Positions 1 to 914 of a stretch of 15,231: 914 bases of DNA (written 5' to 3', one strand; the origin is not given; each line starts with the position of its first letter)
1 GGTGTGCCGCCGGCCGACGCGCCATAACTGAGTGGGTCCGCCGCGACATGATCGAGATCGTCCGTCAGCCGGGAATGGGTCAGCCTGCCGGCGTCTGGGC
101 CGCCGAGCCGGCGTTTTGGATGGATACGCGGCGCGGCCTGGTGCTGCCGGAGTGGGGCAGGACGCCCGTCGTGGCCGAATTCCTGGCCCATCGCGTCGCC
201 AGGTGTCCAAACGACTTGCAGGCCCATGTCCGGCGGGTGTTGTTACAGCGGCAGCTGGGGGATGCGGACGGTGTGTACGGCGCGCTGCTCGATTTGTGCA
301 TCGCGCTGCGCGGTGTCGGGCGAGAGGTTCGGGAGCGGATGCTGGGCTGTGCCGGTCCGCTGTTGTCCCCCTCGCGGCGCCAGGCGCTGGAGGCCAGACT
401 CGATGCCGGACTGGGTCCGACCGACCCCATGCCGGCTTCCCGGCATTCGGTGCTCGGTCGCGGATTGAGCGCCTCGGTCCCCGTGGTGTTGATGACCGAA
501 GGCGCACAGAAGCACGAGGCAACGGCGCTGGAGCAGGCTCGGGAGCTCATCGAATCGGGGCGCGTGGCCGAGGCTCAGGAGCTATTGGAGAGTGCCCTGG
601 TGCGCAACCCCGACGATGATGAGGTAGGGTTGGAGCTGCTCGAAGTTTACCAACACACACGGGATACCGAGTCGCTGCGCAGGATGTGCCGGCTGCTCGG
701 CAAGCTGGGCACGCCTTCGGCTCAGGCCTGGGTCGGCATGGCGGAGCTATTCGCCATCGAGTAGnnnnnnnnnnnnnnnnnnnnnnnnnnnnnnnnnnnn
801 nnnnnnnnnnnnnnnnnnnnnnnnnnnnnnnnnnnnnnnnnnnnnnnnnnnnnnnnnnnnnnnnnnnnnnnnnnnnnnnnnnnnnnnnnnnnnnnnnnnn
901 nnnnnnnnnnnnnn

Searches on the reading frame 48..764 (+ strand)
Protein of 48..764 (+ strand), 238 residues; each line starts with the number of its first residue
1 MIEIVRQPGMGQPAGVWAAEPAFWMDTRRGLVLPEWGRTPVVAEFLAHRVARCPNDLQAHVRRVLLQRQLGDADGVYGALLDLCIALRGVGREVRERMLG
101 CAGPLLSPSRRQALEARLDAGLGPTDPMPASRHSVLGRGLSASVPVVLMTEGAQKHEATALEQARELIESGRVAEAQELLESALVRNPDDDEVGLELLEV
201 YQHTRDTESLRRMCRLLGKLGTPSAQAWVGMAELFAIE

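Call 33: search_protein_families(library=pfam, proteins=[window:48-764:+], max_evalue=0.01)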
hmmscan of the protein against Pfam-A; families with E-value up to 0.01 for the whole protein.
window:48-764:+ (238 aa): 3 families
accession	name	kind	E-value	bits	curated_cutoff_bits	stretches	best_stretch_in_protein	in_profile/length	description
PF13428.12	TPR_14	-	1.4e-06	28.8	23.5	1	161-198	5-42/44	Tetratricopeptide repeat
PF14559.12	TPR_19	-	2.4e-05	25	25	1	167-208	1-42/68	Tetratricopeptide repeat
PF13432.12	TPR_16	-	0.00051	20.9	32.7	1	161-193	1-33/65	Tetratricopeptide repeat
